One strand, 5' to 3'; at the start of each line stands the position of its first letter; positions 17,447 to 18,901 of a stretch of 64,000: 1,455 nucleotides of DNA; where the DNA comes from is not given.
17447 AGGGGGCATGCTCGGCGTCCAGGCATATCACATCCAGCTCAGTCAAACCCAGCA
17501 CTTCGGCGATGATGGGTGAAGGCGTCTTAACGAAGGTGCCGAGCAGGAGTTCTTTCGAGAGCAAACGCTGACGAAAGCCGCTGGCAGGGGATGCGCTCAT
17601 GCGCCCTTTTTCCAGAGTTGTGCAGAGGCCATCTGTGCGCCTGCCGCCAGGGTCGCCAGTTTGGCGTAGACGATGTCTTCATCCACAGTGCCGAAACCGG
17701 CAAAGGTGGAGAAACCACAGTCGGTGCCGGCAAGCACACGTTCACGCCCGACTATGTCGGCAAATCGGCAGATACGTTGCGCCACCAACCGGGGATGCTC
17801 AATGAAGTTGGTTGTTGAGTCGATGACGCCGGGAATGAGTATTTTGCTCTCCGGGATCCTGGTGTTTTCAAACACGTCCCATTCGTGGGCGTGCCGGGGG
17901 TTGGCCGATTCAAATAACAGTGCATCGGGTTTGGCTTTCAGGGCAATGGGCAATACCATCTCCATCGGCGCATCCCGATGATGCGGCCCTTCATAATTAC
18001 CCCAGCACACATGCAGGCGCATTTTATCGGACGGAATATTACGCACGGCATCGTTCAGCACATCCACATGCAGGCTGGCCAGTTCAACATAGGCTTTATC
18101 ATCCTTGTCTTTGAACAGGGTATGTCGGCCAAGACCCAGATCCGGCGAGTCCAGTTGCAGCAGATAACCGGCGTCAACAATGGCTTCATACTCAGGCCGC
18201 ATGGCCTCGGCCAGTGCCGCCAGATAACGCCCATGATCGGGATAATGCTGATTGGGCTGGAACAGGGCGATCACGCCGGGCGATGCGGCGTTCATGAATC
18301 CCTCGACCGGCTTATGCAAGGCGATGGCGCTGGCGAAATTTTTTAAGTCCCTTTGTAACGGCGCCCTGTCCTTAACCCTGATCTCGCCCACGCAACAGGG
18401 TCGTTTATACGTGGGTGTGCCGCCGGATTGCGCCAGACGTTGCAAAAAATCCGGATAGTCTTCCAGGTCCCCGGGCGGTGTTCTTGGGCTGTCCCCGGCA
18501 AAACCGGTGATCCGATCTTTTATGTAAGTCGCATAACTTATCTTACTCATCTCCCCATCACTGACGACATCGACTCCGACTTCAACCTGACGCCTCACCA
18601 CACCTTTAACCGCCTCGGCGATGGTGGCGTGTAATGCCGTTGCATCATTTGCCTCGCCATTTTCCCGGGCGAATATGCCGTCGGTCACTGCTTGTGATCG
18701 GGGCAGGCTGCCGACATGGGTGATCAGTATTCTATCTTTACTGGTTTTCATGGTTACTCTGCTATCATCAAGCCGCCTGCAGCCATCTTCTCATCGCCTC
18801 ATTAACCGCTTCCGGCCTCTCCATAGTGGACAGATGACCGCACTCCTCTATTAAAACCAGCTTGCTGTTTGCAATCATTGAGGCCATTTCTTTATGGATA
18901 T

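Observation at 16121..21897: Six-gene minus-strand operon with an unusual enzyme combination: HisD-like dehydrogenase, LacI regulator, alpha/beta hydrolase, MetE-like methyltransferase fold, HpcH aldolase and Asp/Glu racemase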

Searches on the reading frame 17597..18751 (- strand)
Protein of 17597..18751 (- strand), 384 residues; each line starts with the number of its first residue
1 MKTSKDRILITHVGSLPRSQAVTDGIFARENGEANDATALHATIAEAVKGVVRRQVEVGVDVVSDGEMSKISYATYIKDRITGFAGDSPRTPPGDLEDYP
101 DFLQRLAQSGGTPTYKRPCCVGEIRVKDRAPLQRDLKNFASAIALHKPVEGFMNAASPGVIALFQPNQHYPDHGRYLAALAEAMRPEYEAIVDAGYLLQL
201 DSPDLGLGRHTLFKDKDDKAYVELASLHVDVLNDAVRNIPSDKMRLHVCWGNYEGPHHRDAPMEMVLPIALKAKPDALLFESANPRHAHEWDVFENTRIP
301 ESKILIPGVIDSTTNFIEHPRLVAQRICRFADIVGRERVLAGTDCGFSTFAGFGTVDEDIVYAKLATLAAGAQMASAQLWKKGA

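Call 3: search_protein_families(library=pfam, proteins=[window:17597-18751:-])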
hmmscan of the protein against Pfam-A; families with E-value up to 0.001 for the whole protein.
window:17597-18751:- (384 aa): 1 family
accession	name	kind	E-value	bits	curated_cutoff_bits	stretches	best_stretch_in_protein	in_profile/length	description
PF01717.24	Meth_synt_2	-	1.1e-14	54.9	21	1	11-350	4-306/324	Cobalamin-independent synthase, Catalytic domain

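Call 4: search_protein_families(library=ncbifam, proteins=[window:17597-18751:-])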
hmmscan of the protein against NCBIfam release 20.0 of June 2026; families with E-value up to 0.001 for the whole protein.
window:17597-18751:- (384 aa): 7 families
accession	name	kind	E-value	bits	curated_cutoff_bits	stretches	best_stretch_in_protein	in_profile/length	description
NF003317.0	PRK04326.1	equivalog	6.3e-29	101.2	406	1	5-382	6-329/340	methionine synthase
NF005085.0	PRK06520.1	subfamily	4.4e-17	62.3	313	1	8-367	8-359/368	5-methyltetrahydropteroyltriglutamate--homocysteine S-methyltransferase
NF004875.0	PRK06233.1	equivalog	6.6e-17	61.4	576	1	168-370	158-366/373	vitamin B12 independent methionine synthase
NF002119.0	PRK00957.1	equivalog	3.9e-11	42.7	258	1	121-369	79-298/306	methionine synthase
NF006589.0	PRK09121.1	equivalog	6.5e-11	41.8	392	1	301-379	268-340/342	methionine synthase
TIGR01371.1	met_syn_B12ind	equivalog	1.3e-06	27.7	929.95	1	11-254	429-648/754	5-methyltetrahydropteroyltriglutamate--homocysteine S-methyltransferase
NF003556.0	PRK05222.1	equivalog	2.7e-05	23.3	541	1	10-85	422-496/750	5-methyltetrahydropteroyltriglutamate--homocysteine S-methyltransferase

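Call 10: find_homologous_proteins(query=window:17597-18751:-)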
Query window:17597-18751:- (384 aa): 8000 proteins with E <= 0.001 among 8000 candidates; the best 120 are listed.
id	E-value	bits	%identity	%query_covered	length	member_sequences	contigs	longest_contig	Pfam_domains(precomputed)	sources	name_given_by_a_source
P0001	6.2e-259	876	100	100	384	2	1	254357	PF01717.25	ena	-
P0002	2.6e-225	765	85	100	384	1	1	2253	PF01717.25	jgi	-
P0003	4.5e-203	692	78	100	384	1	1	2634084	PF01717.25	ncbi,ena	-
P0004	8.3e-202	688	76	100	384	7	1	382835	PF01717.25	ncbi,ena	-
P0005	4.3e-201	686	77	100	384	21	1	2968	PF01717.25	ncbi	-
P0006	6.1e-200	682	76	99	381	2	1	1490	PF01717.25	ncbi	-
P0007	1.2e-199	681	76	100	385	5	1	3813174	PF01717.25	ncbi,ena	-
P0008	2.5e-199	680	77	99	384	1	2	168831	PF01717.25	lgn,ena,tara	tara:strand:+ start:76880 stop:78034 length:1155 start_codon:yes stop_codon:yes gene_type:complete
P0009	5.8e-199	679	75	100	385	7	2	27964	PF01717.25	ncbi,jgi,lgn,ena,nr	ncbi:MAG: cobalamin-independent methionine synthase II family protein [Gammaproteobacteria bacterium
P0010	5.9e-199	679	75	100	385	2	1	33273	PF01717.25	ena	-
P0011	1.7e-198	677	77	100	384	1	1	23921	PF01717.25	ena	-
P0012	2.1e-198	677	77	99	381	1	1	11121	PF01717.25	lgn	-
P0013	2.4e-198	677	77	100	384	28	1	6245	PF01717.25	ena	-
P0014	3.4e-198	676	77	99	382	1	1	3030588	PF01717.25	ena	-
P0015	5.1e-198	676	76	100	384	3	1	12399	PF01717.25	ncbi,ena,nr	ncbi:MAG: cobalamin-independent methionine synthase II family protein [Halieaceae bacterium]|nr:coba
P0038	5.4e-196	669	74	100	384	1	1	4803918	PF01717.25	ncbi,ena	-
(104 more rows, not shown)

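Call 11: find_encoding_contigs(protein=P0003, flank=10000, max_places=2)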
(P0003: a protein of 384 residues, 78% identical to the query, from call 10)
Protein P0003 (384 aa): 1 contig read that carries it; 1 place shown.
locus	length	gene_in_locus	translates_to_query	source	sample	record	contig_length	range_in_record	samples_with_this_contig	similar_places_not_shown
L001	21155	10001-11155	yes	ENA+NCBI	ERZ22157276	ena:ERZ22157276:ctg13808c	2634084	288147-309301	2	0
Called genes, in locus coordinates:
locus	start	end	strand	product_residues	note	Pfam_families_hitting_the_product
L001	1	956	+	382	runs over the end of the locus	PF00266:Aminotran_5, PF01212:Beta_elim_lyase (weak)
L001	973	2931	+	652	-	-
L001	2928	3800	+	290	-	-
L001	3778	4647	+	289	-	-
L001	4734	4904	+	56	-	-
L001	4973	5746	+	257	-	PF00378:ECH_1, PF16113:ECH_2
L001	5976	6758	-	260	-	PF00106:adh_short, PF08659:KR, PF01370:Epimerase (weak), PF13561:adh_short_C2, PF23441:SDR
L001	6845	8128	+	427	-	PF00815:Histidinol_dh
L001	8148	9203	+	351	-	PF00356:LacI, PF00532:Peripla_BP_1, PF13407:Peripla_BP_4, PF13377:Peripla_BP_3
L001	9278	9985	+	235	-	PF12697:Abhydrolase_6, PF00561:Abhydrolase_1, PF00975:Thioesterase (weak), PF12146:Hydrolase_4, PF08386:Abhydrolase_4 (weak)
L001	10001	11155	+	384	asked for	PF01717:Meth_synt_2 (weak)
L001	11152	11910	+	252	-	PF03328:HpcH_HpaI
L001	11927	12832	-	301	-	PF04909:Amidohydro_2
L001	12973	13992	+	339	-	PF00190:Cupin_1 (faint), PF07883:Cupin_2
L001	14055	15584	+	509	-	PF03806:ABG_transport, PF03606:DcuC, PF02667:SCFA_trans (weak)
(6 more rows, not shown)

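Call 12: find_encoding_contigs(protein=P0038, flank=10000, max_places=2)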
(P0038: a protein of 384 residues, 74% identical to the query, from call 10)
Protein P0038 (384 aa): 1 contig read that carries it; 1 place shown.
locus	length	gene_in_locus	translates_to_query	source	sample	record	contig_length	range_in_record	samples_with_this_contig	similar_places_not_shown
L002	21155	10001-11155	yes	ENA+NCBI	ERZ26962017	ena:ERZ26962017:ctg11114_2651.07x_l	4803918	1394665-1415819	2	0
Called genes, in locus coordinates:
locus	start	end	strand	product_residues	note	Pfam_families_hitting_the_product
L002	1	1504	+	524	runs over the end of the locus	-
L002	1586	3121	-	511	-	PF13369:Transglut_core2 (weak)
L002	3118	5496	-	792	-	PF00171:Aldedh, PF07368:DUF1487 (faint), PF05893:LuxC (weak), PF00171:Aldedh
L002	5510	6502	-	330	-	PF01791:DeoC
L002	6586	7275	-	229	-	PF00702:Hydrolase, PF13419:HAD_2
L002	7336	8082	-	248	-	PF00106:adh_short, PF13561:adh_short_C2, PF23441:SDR (weak)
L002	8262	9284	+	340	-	PF00356:LacI, PF00532:Peripla_BP_1, PF13407:Peripla_BP_4, PF13377:Peripla_BP_3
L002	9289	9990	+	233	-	PF00561:Abhydrolase_1 (faint), PF12697:Abhydrolase_6, PF00975:Thioesterase, PF12146:Hydrolase_4, PF08386:Abhydrolase_4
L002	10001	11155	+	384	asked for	PF01717:Meth_synt_2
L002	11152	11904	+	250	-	PF03328:HpcH_HpaI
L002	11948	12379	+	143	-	-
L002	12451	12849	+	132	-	-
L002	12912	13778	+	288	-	PF07285:DUF1444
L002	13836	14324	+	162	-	PF13302:Acetyltransf_3, PF00583:Acetyltransf_1 (weak)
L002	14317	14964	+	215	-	PF13489:Methyltransf_23, PF01209:Ubie_methyltran (weak), PF13847:Methyltransf_31, PF08241:Methyltransf_11, PF08242:Methyltransf_12, PF13649:Methyltransf_25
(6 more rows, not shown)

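Call 13: search_solved_structures(query=window:17597-18751:-, max_evalue=0.01)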
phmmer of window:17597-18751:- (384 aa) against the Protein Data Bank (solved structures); distinct sequences matched with E-value up to 0.01: 7.
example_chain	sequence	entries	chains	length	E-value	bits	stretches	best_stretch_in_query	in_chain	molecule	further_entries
1ypx_A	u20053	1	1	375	3.6e-10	42.5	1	171-362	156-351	putative vitamin-B12 independent methionine synthase family protein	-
3ppf_A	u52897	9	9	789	8.1e-05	24.9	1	11-288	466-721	5-methyltetrahydropteroyltriglutamate--homocysteine methyltransferase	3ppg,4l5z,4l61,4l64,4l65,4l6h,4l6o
3pph_A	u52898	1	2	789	8.1e-05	24.9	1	11-288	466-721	5-methyltetrahydropteroyltriglutamate--homocysteine methyltransferase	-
3ppc_A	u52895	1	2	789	8.1e-05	24.9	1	11-288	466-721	5-methyltetrahydropteroyltriglutamate--homocysteine methyltransferase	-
1xdj_A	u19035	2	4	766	0.0057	18.8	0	11-253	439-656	5-methyltetrahydropteroyltriglutamate--homocysteine methyltransferase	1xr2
1t7l_A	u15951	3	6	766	0.0057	18.8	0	11-253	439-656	5-methyltetrahydropteroyltriglutamate--homocysteine methyltransferase | 5-methyltetrahydropteroyltriglutamate-homocysteine methyltransferase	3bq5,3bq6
1xpg_A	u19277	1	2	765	0.0057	18.8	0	11-253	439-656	5-methyltetrahydropteroyltriglutamate--homocysteine methyltransferase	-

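Call 21: find_related_loci(query=A1, collection=genome_contigs, flank=10000)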
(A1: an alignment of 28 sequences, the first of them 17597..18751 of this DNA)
Query A1 (384 aa) in genome_contigs; peptide patterns used: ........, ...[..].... (x = any residue, [..] = any of these).
600 stretches matched a pattern (row limit reached: there are more); 598 encode a relative of the query (tblastn E <= 1e-3); the best 80 are kept; 80 distinct loci.
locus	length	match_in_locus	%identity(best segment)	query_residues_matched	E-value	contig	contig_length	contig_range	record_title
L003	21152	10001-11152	75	1-384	0e+0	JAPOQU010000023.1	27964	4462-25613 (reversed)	MAG: Gammaproteobacteria bacterium isolate APA_bin_93 c_000000130497, whole genome shotgun sequence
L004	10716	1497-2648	76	1-384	0e+0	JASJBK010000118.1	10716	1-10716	MAG: Halieaceae bacterium isolate MO_074.B9 MO_074.c_2649, whole genome shotgun sequence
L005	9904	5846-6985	77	1-380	0e+0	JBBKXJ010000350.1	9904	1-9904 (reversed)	MAG: Pseudomonadales bacterium isolate metabat_bins.161 k119_3076514, whole genome shotgun sequence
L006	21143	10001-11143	74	1-381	0e+0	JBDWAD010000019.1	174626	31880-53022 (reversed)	MAG: Halioglobus sp. isolate AQ.29.F.C3_31_9 AQ_29_F_C3_31_9_000000000019, whole genome shotgun sequence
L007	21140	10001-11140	74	1-380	0e+0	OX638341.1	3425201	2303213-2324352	MAG: uncultured Pseudohongiella sp. isolate f4cd492a-81f8-4cad-90a3-23656aec3d05 genome assembly, chromosome: 1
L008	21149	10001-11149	74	1-383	0e+0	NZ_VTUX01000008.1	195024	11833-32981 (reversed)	Pseudohalioglobus sediminis strain NY5 scaffold8_size195024, whole genome shotgun sequence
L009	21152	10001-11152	74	1-384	0e+0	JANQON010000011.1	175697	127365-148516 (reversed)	MAG: Marinicaulis sp. isolate IP29b_bin.134 k99_1321330, whole genome shotgun sequence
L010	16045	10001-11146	73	1-382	0e+0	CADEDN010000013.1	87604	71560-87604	MAG: uncultured Alphaproteobacteria bacterium isolate Alphaproteobacteria sp. RBC008 genome assembly, contig: MAG008_13,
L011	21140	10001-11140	74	1-380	0e+0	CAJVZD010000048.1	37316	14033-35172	MAG TPA_asm: uncultured Cellvibrionales bacterium isolate SRR5469033_bin.38_MetaBAT_v2.12.1_MAG genome assembly, contig:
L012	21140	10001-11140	73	1-380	0e+0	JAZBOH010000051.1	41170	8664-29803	MAG: Lysobacterales bacterium isolate bin.7 k117_1945476, whole genome shotgun sequence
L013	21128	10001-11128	74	1-376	0e+0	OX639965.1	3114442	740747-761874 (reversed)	MAG: uncultured Gammaproteobacteria bacterium isolate 3ffbc19d-36f3-4bc2-89c8-cf5f95be8bae genome assembly, chromosome:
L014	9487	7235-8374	72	1-380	0e+0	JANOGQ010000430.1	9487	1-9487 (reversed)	MAG: Lysobacterales bacterium isolate SOY_64_metabat_135 SOY_64_k141_4177253, whole genome shotgun sequence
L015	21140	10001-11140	73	1-382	0e+0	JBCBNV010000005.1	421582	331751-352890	MAG: Pseudomonadota bacterium isolate J06632_16 NODE_5_length_421582_cov_21.415131, whole genome shotgun sequence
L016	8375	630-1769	72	1-380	0e+0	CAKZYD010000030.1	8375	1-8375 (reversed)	MAG TPA_asm: uncultured Sphingomonadales bacterium isolate SRR3401482_bin.73_CONCOCT_v1.1_MAG genome assembly, contig: E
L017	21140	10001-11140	72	1-380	0e+0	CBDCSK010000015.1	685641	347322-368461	MAG: Candidatus Aldehydirespirator sp. isolate 158ad01d-a0e1-4362-9a4e-647a92b6262f genome assembly, contig: contig_15,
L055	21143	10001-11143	64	1-381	3e-169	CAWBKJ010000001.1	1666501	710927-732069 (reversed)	MAG: uncultured Gammaproteobacteria bacterium isolate MFD05841.bin.1.117 genome assembly, contig: contig_4864, whole gen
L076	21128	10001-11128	65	1-376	4e-163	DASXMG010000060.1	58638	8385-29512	MAG TPA_asm: Steroidobacteraceae bacterium isolate SMAG_U5322 k141_2317564, whole genome shotgun sequence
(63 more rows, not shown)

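Call 35: search_solved_structures(query=A1, max_evalue=0.01, show_alignments=4)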
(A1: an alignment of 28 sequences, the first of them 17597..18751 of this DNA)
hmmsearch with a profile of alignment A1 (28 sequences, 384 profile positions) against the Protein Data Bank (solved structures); distinct sequences matched with E-value up to 0.01: 6.
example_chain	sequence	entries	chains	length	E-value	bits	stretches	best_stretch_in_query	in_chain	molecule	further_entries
1ypx_A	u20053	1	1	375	1.9e-10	43.5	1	167-365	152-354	putative vitamin-B12 independent methionine synthase family protein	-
3rpd_A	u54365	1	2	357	2.8e-05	26.4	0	302-379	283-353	Methionine synthase (B12-independent)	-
3ppf_A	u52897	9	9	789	0.00066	21.9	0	10-86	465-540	5-methyltetrahydropteroyltriglutamate--homocysteine methyltransferase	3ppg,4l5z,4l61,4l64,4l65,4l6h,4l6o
3pph_A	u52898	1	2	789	0.00066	21.9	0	10-86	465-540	5-methyltetrahydropteroyltriglutamate--homocysteine methyltransferase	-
3ppc_A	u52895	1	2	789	0.00066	21.9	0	10-86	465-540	5-methyltetrahydropteroyltriglutamate--homocysteine methyltransferase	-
1u1h_A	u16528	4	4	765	0.0014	20.9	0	10-85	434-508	5-methyltetrahydropteroyltriglutamate--homocysteine methyltransferase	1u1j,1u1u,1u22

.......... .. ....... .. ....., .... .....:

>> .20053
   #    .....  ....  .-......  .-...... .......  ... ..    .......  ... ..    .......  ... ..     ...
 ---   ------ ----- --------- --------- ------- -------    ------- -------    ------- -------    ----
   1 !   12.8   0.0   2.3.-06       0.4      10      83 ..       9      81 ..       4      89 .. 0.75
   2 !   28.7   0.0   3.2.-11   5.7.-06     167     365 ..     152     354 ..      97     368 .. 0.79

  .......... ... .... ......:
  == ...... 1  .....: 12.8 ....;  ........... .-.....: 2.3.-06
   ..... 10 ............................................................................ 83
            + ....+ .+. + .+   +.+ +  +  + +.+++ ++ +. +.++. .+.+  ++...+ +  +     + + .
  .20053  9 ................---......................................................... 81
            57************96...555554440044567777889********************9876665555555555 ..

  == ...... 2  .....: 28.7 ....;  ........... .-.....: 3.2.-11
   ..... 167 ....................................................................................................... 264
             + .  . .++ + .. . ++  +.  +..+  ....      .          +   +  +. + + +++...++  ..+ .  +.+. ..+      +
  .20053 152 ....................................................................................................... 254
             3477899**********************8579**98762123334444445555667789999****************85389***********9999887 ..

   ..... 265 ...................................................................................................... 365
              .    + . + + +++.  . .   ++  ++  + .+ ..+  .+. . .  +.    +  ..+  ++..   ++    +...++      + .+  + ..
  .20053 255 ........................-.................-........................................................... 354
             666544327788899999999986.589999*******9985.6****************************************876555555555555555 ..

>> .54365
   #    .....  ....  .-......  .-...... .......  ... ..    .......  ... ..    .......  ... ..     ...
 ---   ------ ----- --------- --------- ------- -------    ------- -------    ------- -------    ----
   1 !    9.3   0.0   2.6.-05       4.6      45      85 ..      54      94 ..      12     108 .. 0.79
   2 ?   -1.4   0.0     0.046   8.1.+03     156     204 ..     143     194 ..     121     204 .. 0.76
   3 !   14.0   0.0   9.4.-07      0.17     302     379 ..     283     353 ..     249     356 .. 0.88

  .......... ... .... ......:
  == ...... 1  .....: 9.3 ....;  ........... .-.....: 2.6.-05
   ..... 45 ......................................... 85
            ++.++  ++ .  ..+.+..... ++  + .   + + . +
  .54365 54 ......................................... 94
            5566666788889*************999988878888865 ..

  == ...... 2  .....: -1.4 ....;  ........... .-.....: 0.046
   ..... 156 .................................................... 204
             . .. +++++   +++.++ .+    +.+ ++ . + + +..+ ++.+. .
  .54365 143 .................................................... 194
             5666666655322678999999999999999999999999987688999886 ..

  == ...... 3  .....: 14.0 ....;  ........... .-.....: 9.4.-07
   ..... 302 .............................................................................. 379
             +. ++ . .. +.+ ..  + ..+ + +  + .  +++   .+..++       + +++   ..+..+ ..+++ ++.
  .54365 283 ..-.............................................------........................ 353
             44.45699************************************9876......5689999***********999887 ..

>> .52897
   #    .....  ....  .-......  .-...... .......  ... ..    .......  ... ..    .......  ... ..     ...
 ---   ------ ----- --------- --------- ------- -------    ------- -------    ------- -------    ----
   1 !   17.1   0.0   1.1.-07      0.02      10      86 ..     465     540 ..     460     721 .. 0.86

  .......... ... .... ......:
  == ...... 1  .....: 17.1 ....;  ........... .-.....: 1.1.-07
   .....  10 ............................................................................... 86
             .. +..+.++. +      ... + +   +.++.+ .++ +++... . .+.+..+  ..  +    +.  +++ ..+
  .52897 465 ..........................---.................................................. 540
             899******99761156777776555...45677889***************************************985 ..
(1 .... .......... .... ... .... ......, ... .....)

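Call 48: search_dna_similar(query=window:17597-18751:-, collection=plasmids, mode=protein, max_rows=25, max_evalue=1e-30)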
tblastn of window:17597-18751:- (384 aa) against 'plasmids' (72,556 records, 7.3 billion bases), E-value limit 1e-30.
Records with a match: 39; places in all: 39; records where one place covers at least 80% of the query: 39.
Best place of each record, by identity: <60% 39.
By first word of the organism name: Ruegeria 4; Halobaculum 4; Novosphingobium 3; Natrinema 3; Halomicrobium 3; Rhodococcus 2; Croceicoccus 2; Haloterrigena 2; Octadecabacter 1; Rhizobium 1; and 14 more.
By predicted mobility (MOB-suite, as given by PLSDB): non-mobilizable 38; mobilizable 1.
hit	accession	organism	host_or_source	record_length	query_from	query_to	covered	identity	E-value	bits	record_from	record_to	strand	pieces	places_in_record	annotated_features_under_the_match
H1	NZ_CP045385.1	Ruegeria sp. THAF33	pure culture,Surface of a polyethylene ...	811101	8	377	96%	59.4%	1e-138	442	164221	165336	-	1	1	cobalamin-independent methionine synthase II family protein | alpha/beta fold hydrolase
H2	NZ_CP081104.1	Ruegeria conchae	-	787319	7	374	96%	59.7%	3e-138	442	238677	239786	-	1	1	cobalamin-independent methionine synthase II family protein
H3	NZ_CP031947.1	Ruegeria sp. AD91A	-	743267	8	377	96%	59.1%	1e-137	440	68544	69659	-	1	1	cobalamin-independent methionine synthase II family protein | alpha/beta hydrolase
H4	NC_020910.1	Octadecabacter arcticus 238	150 km offshore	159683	8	380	97%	58.0%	3e-135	433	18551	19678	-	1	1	cobalamin-independent methionine synthase II family protein | alpha/beta fold hydrolase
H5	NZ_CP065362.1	Ruegeria sp. SCSIO 43209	Galaxea fascicularis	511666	7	374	96%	58.4%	3e-136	436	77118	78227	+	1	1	cobalamin-independent methionine synthase II family protein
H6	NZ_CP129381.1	Rhizobium sp. SSA_523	single cell,Sea water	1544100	8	373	95%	58.2%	1e-131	423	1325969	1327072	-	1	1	none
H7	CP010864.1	Marinovum algicola DG 898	-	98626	8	375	96%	56.2%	2e-128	413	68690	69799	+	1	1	Methionine synthase II (cobalamin-independent)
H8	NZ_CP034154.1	Rhodococcus sp. NJ-530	Antarctic sea ice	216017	4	381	98%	52.3%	3e-113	370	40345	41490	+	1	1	cobalamin-independent methionine synthase II family protein | 2-oxoglutarate and iron-dependent oxygenase domain-containing protein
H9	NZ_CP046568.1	Dietzia sp. DQ12-45-1b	product water from oilfield,product ...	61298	4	381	98%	52.3%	5e-112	366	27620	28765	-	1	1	cobalamin-independent methionine synthase II family protein | 2-oxoglutarate and iron-dependent oxygenase domain-containing protein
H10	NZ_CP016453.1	Sphingobium sp. RAC03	Microbial isolate,Algal phycosphere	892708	1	375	98%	49.7%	6e-115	375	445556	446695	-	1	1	cobalamin-independent methionine synthase II family protein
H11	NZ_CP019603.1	Croceicoccus marinus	-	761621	8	379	97%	49.3%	6e-113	369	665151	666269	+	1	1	cobalamin-independent methionine synthase II family protein | nuclear transport factor 2 family protein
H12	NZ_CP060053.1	Croceicoccus marinus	prokaryote,marine sediment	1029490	8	379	97%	49.3%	6e-113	369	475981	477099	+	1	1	none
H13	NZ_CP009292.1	Novosphingobium pentaromativorans US6-1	mud sediment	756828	8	379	97%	48.8%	9e-114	371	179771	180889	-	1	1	cobalamin-independent methionine synthase II family protein | nuclear transport factor 2 family protein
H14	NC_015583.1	Novosphingobium sp. PP1Y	-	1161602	8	379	97%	48.5%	2e-113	370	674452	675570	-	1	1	none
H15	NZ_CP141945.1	Novosphingobium sp. RL4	Rheum palmatum L.,Single ...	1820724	8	379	97%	48.3%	1e-112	368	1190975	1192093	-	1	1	none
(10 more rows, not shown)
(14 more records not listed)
